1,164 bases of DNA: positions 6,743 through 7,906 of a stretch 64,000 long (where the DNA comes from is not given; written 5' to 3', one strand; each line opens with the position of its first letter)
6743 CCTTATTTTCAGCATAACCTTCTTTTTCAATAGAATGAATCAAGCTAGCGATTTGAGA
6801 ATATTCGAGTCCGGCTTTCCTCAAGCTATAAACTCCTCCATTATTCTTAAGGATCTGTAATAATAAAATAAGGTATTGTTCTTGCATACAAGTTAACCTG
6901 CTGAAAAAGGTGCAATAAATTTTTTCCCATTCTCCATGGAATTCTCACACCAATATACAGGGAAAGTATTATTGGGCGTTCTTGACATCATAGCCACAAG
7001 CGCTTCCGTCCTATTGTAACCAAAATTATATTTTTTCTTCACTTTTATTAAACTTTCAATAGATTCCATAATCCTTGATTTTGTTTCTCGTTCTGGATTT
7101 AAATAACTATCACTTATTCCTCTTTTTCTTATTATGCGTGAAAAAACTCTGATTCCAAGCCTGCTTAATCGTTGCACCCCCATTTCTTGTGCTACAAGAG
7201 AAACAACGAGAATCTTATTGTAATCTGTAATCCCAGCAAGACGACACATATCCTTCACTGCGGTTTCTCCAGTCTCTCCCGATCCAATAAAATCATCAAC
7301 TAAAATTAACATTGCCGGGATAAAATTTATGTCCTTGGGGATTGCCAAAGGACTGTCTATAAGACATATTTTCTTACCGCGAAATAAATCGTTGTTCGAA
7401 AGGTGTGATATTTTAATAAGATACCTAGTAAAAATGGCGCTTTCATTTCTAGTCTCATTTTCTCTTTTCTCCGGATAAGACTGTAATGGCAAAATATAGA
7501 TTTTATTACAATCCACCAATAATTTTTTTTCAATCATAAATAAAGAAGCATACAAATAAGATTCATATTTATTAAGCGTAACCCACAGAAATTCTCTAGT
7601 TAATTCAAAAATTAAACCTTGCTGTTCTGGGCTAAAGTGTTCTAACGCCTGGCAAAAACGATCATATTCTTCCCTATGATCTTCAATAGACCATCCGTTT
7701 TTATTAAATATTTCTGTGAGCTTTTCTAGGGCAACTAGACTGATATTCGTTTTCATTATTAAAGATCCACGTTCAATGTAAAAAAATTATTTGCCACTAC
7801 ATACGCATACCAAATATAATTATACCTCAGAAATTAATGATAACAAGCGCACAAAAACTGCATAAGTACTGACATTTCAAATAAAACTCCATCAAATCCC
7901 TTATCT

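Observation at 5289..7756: Retron with PRTase-like and winged-helix accessory genes; msr-msd delimited by a perfect 25-bp inverted repeat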

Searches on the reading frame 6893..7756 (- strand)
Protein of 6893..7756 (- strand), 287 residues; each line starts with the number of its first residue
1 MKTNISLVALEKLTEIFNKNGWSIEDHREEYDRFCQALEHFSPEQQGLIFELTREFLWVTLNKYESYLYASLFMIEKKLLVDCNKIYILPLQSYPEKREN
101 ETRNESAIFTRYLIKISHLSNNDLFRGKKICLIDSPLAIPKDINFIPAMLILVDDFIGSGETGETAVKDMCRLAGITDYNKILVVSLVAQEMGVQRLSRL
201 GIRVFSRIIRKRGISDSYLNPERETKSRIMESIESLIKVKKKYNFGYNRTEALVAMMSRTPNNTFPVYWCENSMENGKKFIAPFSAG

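Call 4: search_protein_families(library=padloc, proteins=[window:6893-7756:-], max_evalue=0.01)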
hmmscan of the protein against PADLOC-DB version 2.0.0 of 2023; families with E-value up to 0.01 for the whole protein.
window:6893-7756:- (287 aa): 5 families
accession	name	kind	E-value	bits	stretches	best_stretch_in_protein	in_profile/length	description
PDLC02931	PRTase_III-A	-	1.6e-72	242.3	1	6-284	3-265/267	-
PDLC02932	PRTase_III-A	-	9.6e-30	102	1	10-277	6-262/271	-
PDLC02935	PRTase_III-A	-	4.3e-27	93.2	1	11-273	6-252/290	-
PDLC02934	PRTase_III-A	-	8.7e-18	62.4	1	38-273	29-251/393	-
PDLC02933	PRTase_III-A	-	4.9e-13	47.4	1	150-270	128-248/368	-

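Call 5: search_protein_families(library=pfam, proteins=[window:6893-7756:-], max_evalue=0.01)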
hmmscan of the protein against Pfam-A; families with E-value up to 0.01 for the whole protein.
window:6893-7756:- (287 aa): 2 families
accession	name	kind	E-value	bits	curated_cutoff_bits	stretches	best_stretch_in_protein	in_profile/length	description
PF24390.1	PRTase-CE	-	4.3e-17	63.3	27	1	58-273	28-244/253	PRTase-CE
PF14681.12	UPRTase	-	0.0097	15.8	27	0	147-198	120-169/206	Uracil phosphoribosyltransferase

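Call 24: search_solved_structures(query=window:6893-7756:-, max_evalue=0.01, show_alignments=1)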
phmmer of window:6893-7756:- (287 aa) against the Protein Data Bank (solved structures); distinct sequences matched with E-value up to 0.01: 0.

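Call 31: search_protein_families(library=ncbifam, proteins=[window:6893-7756:-], max_evalue=0.001)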
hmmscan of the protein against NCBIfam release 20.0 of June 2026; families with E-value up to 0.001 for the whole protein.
window:6893-7756:- (287 aa): 0 families

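Call 57: find_homologous_proteins(query=window:6893-7756:-, max_evalue=0.00001)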
Query window:6893-7756:- (287 aa): 212 proteins with E <= 0.00001 among 1378 candidates; the best 120 are listed.
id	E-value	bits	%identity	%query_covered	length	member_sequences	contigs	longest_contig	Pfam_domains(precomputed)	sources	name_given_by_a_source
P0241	2.3e-188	642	100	100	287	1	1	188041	PF24390.2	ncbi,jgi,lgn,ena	ncbi:MAG: hypothetical protein WCY09_01775 [Candidatus Omnitrophota bacterium]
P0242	2.3e-146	504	80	100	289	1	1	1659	PF24390.2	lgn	-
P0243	1.4e-144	498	80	99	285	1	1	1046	PF24390.2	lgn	-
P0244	8.3e-117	407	63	99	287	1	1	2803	PF24390.2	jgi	-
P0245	4.3e-59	218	41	99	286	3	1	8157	PF14681.13,PF24390.2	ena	-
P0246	4.9e-54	201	41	98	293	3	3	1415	PF14681.13,PF24390.2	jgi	jgi:hypoxanthine phosphoribosyltransferase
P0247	6.9e-54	201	39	98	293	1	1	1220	PF24390.2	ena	-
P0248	2.2e-53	199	39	98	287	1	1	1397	PF14681.13,PF24390.2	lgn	-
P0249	2.8e-52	196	40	99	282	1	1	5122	PF24390.2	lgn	-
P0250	2.7e-51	192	41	99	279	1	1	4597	PF14681.13,PF24390.2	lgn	-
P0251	1.4e-50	190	39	99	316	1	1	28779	PF24390.2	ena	-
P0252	1.8e-50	190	39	98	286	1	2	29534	PF24390.2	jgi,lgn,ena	-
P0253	1.9e-50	190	40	99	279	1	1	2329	PF24390.2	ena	-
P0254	3.2e-50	189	39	99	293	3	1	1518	PF14681.13,PF24390.2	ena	-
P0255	3.6e-50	189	37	98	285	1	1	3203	PF14681.13,PF24390.2,PF00156.34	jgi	jgi:hypoxanthine phosphoribosyltransferase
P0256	6.4e-50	188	39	98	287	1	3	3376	PF14681.13,PF24390.2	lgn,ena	-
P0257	1.6e-48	183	38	98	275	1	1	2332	PF24390.2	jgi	jgi:hypothetical protein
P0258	1.8e-48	183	38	98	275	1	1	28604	PF24390.2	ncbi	-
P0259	3.3e-48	182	37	99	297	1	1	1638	PF24390.2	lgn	-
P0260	2.4e-47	179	39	94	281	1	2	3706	PF14681.13,PF24390.2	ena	-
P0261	9.8e-47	177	38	99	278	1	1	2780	PF24390.2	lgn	-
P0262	3.2e-46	176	39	99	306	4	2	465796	PF14681.13,PF24390.2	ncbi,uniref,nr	ncbi:phosphoribosyltransferase-like protein [Brevibacillus brevis]|uniref:phosphoribosyltransferase-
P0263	6.8e-46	175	39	95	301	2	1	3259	PF14681.13,PF24390.2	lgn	-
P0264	8.3e-46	174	37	99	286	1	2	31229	PF14681.13,PF24390.2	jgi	jgi:hypothetical protein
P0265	1.5e-45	174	41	92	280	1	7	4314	PF14681.13,PF24390.2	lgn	-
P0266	3.1e-45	173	37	99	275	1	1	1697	PF24390.2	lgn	-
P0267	3.7e-44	169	41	90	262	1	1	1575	PF14681.13,PF24390.2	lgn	-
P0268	4.6e-43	165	34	95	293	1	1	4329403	PF24390.2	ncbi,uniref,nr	ncbi:hypothetical protein H0I29_08665 [Polaribacter sp. R2A056_3_33]|uniref:phosphoribosyltransferas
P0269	1.2e-42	164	36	99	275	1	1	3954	PF24390.2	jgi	jgi:hypothetical protein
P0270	5.4e-42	162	38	98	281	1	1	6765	PF14681.13,PF24390.2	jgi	-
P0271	7.8e-42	161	36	98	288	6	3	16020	PF14681.13,PF24390.2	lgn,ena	-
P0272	9.7e-42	161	36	98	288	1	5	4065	PF14681.13,PF24390.2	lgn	-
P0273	1.0e-41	161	34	98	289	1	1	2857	PF24390.2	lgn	-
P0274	5.9e-41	159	38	79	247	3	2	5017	PF14681.13,PF24390.2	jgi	jgi:hypoxanthine phosphoribosyltransferase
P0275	6.2e-41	158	33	99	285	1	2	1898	PF14681.13,PF24390.2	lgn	-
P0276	7.5e-41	158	36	93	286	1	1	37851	PF24390.2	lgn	-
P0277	1.5e-40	157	36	90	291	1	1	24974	PF14681.13,PF24390.2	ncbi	-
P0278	2.1e-40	157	34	95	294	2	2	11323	PF14681.13,PF24390.2,PF00156.34,PF15609.13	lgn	-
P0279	2.5e-40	156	37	95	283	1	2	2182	PF14681.13,PF24390.2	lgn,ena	-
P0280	2.7e-40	156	40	95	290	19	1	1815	PF14681.13,PF24390.2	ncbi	-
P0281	5.0e-40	155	34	98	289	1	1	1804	PF24390.2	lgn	-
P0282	8.2e-40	155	38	96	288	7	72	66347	PF24390.2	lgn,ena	-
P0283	9.4e-40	155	36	95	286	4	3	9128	PF24390.2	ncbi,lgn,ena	-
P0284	1.2e-39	154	33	98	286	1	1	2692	PF14681.13,PF24390.2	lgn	-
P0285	4.1e-39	152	37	94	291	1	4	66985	PF24390.2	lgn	-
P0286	4.7e-39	152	38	91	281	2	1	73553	PF24390.2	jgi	jgi:hypothetical protein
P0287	5.5e-39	152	39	98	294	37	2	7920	PF24390.2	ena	-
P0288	7.2e-39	152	34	99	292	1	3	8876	PF14681.13,PF24390.2,PF00156.34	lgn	-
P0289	7.7e-39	152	36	94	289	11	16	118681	PF24390.2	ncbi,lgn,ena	-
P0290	8.5e-39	151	39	95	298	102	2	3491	PF24390.2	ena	-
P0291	9.5e-39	151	38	95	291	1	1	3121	PF14681.13,PF24390.2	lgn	-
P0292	1.4e-38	151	40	95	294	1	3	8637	PF24390.2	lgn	-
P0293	1.9e-38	150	33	94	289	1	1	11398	PF24390.2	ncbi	-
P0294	2.9e-38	150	36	94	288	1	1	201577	PF14681.13,PF24390.2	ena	-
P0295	4.4e-38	149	33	94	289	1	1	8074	PF24390.2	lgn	-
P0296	6.8e-38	148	35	98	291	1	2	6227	PF24390.2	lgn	-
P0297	7.6e-38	148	38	95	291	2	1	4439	PF24390.2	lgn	-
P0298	8.3e-38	148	33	98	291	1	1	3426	PF24390.2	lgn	-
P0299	9.7e-38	148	37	99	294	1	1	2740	PF24390.2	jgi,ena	-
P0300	1.4e-37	147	39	98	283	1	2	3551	PF14681.13,PF24390.2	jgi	jgi:hypothetical protein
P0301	2.2e-37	147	37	98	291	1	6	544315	PF24390.2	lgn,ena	-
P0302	4.0e-37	146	37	95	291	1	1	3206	PF24390.2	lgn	-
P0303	4.5e-37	146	38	95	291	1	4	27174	PF14681.13,PF24390.2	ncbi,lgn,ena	-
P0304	4.8e-37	146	35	99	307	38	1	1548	PF24390.2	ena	-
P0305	7.3e-37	145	37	94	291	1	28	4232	PF24390.2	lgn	-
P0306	7.6e-37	145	36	95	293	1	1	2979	PF14681.13,PF24390.2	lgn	-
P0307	9.8e-37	145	34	99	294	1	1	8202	PF24390.2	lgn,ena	-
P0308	1.1e-36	145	46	56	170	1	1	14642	PF14681.13,PF24390.2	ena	-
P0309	1.3e-36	144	36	100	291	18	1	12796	PF24390.2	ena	-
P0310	1.3e-36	144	35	99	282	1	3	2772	PF24390.2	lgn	-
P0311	2.7e-36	143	37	94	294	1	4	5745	PF24390.2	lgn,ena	-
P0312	2.8e-36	143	38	89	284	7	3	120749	PF14681.13,PF24390.2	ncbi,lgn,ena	-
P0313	3.5e-36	143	36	99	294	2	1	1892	PF24390.2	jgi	-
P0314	6.1e-36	142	33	93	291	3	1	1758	PF14681.13,PF24390.2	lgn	-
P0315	9.1e-36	142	34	99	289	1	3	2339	PF24390.2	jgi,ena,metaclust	metaclust:\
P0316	1.3e-35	141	32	96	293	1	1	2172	PF24390.2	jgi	jgi:hypothetical protein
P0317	3.8e-35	139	35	99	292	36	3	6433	PF24390.2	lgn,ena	-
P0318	5.5e-35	139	33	95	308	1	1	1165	PF14681.13,PF24390.2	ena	-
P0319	1.6e-34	137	34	99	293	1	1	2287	PF24390.2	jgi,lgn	jgi:hypothetical protein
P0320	1.7e-34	137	36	99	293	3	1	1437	PF14681.13,PF24390.2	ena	-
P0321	2.2e-34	137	35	99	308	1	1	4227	PF24390.2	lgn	-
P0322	2.4e-34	137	36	94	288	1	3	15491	PF24390.2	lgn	-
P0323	2.9e-34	137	36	95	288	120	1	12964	PF24390.2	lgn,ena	-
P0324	3.9e-34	136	37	98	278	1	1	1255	PF24390.2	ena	-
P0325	5.9e-34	136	33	99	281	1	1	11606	PF24390.2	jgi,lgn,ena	-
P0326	8.3e-34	135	36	95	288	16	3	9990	PF24390.2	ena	-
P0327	8.4e-34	135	33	99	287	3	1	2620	PF24390.2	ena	-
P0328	2.1e-33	134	37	95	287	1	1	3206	PF24390.2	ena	-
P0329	2.3e-33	134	36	96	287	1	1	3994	PF24390.2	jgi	jgi:hypothetical protein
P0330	2.7e-33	133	35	95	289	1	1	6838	PF24390.2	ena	-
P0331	3.3e-33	133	35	94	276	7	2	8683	PF24390.2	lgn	-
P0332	3.5e-33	133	38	95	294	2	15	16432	PF24390.2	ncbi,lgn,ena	-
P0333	4.2e-33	133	36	90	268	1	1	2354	PF24390.2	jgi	-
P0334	4.9e-33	133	36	96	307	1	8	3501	PF24390.2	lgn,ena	-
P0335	5.0e-33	133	33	99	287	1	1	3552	PF24390.2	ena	-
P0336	6.5e-33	132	33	99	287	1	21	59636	PF24390.2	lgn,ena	-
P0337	8.0e-33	132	33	99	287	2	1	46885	PF24390.2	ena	-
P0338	1.0e-32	132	35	99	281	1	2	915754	PF24390.2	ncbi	-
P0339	1.4e-32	131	34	95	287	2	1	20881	PF14681.13,PF24390.2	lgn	-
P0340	1.5e-32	131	33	99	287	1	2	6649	PF24390.2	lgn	-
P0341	1.8e-32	131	33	95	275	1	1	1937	PF24390.2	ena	-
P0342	2.0e-32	131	33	98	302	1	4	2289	PF24390.2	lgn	-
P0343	2.9e-32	130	33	95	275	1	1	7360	PF24390.2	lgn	-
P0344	3.0e-32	130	33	95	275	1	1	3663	PF24390.2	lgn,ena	-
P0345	3.2e-32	130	36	99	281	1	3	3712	PF24390.2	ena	-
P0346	3.6e-32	130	33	95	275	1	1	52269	PF24390.2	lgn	-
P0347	4.8e-32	129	33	96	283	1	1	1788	PF24390.2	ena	-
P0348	4.9e-32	129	33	99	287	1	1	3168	PF24390.2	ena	-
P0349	5.0e-32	129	32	96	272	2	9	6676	PF24390.2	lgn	-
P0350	5.9e-32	129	33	95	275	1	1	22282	PF24390.2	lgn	-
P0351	7.5e-32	129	33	90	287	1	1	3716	PF24390.2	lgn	-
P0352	7.7e-32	129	35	91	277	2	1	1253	PF24390.2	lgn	-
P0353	2.5e-31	127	35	93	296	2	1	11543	PF24390.2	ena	-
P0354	3.0e-31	127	32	95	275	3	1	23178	PF24390.2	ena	-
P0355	6.3e-31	126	41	58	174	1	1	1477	PF14681.13,PF24390.2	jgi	jgi:hypothetical protein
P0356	8.4e-31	125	33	99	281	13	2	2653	PF24390.2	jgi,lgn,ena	-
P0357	1.5e-30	124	33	96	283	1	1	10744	PF24390.2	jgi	jgi:hypothetical protein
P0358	1.6e-30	124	34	94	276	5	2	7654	PF14681.13,PF24390.2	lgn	-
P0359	1.8e-30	124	42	54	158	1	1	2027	PF14681.13,PF24390.2,PF00156.34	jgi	jgi:hypoxanthine phosphoribosyltransferase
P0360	2.4e-30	124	32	90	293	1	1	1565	PF24390.2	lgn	-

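Call 64: predict_structure(alignment_id=A5)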
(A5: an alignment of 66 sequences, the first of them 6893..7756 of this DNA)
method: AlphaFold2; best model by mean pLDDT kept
length: 287 residues; sequences in the alignment: 66
mean_pLDDT: 94.3   pTM: 0.90
mean pLDDT of the five models: 94.3, 93.5, 93.1, 93.1, 92.6
residues with pLDDT >= 90: 256; 70-90: 21; 50-70: 10; < 50: 0
segments of 3 or more residues with pLDDT < 50: none
pLDDT, mean of each block of 10 residues (from residue 1): 84 98 96 96 98 97 95 98 97 77 76 94 97 95 97 97 96 96 98 98 98 98 98 97 96 91 93 94 85
secondary structure, 60 per line:
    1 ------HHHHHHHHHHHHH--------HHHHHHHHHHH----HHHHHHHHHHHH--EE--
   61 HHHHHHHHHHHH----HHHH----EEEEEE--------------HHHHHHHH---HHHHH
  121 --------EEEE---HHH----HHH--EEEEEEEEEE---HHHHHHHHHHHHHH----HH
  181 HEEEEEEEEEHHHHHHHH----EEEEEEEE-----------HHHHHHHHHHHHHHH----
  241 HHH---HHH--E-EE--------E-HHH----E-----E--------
elements in order: H7-19 H28-38 H43-54 H61-72 H77-80 E85-90 H105-112 H116-120 E129-132 E148-157 H161-174 E182-190 H191-198 E203-210 H222-236

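Call 67: fold_search(model_id=the predicted structure, library=pdb)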
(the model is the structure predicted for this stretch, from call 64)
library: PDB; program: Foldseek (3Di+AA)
matches with E <= 10: 1088; with E <= 0.001: 22
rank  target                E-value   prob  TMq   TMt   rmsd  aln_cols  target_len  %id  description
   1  1o5o_A                4.6e-05  1.00  0.31  0.40  14.3       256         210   12  Crystal structure of Uracil phosphoribosyltransferase (TM0721) from Thermotoga maritima at 2.30 A resolution (released 2003-10-14)
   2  3g6w_C                4.9e-05  1.00  0.35  0.46   9.5       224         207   15  Asymetric GTP bound structure of UPRTase from Sulfolobus solfataricus containing PRPP-mg2+ in half of the active sites (released 2009-09-01)
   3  1xtt_B                6.9e-05  1.00  0.34  0.44   9.1       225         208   15  Sulfolobus solfataricus uracil phosphoribosyltransferase in complex with uridine 5'-monophosphate (UMP) (released 2005-02-08)
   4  3g6w_B                9.9e-05  1.00  0.35  0.47   9.1       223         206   15  Asymetric GTP bound structure of UPRTase from Sulfolobus solfataricus containing PRPP-mg2+ in half of the active sites (released 2009-09-01)
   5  1o5o_B                1.2e-04  1.00  0.30  0.40  14.1       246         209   10  Crystal structure of Uracil phosphoribosyltransferase (TM0721) from Thermotoga maritima at 2.30 A resolution (released 2003-10-14)
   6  7rh8                  1.2e-04  1.00  0.31  0.40  10.4       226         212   13  Crystal structure of Fur1p from Candida albicans, in complex with UTP (released 2021-07-28)
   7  1i5e_A                1.4e-04  1.00  0.34  0.45   9.4       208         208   12  CRYSTAL STRUCTURE OF BACILLUS CALDOLYTICUS URACIL PHOSPHORIBOSYLTRANSFERASE WITH BOUND UMP (released 2002-06-05)
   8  6wn8_A                1.5e-04  1.00  0.28  0.38   6.8       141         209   16  2.70 Angstrom Resolution Crystal Structure of Uracil Phosphoribosyl Transferase from Klebsiella pneumoniae (released 2020-05-06)
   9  2ehj_A                5.1e-04  1.00  0.31  0.41  13.0       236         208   11  Structure of Uracil phosphoribosyl transferase (released 2008-03-11)
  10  2yzk_B                5.7e-04  1.00  0.28  0.45   5.7       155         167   16  Crystal structure of orotate phosphoribosyltransferase from Aeropyrum pernix (released 2007-11-06)
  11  1jls_C                6.5e-04  1.00  0.32  0.39  10.4       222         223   13  STRUCTURE OF THE URACIL PHOSPHORIBOSYLTRANSFERASE URACIL/CPR 2 MUTANT C128V (released 2002-01-16)
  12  1jls_A                6.9e-04  1.00  0.29  0.36  11.6       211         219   13  STRUCTURE OF THE URACIL PHOSPHORIBOSYLTRANSFERASE URACIL/CPR 2 MUTANT C128V (released 2002-01-16)
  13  6kqc_B                7.3e-04  0.99  0.24  0.43  10.7       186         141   10  Crystal structure of E136F mutant of Xanthine-guanine phosphoribosyltransferase from Yersinia pestis (released 2019-09-11)
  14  6wn8_C                7.7e-04  1.00  0.28  0.37   6.8       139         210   16  2.70 Angstrom Resolution Crystal Structure of Uracil Phosphoribosyl Transferase from Klebsiella pneumoniae (released 2020-05-06)
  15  1xtt_A                8.2e-04  1.00  0.34  0.44  10.7       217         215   16  Sulfolobus solfataricus uracil phosphoribosyltransferase in complex with uridine 5'-monophosphate (UMP) (released 2005-02-08)
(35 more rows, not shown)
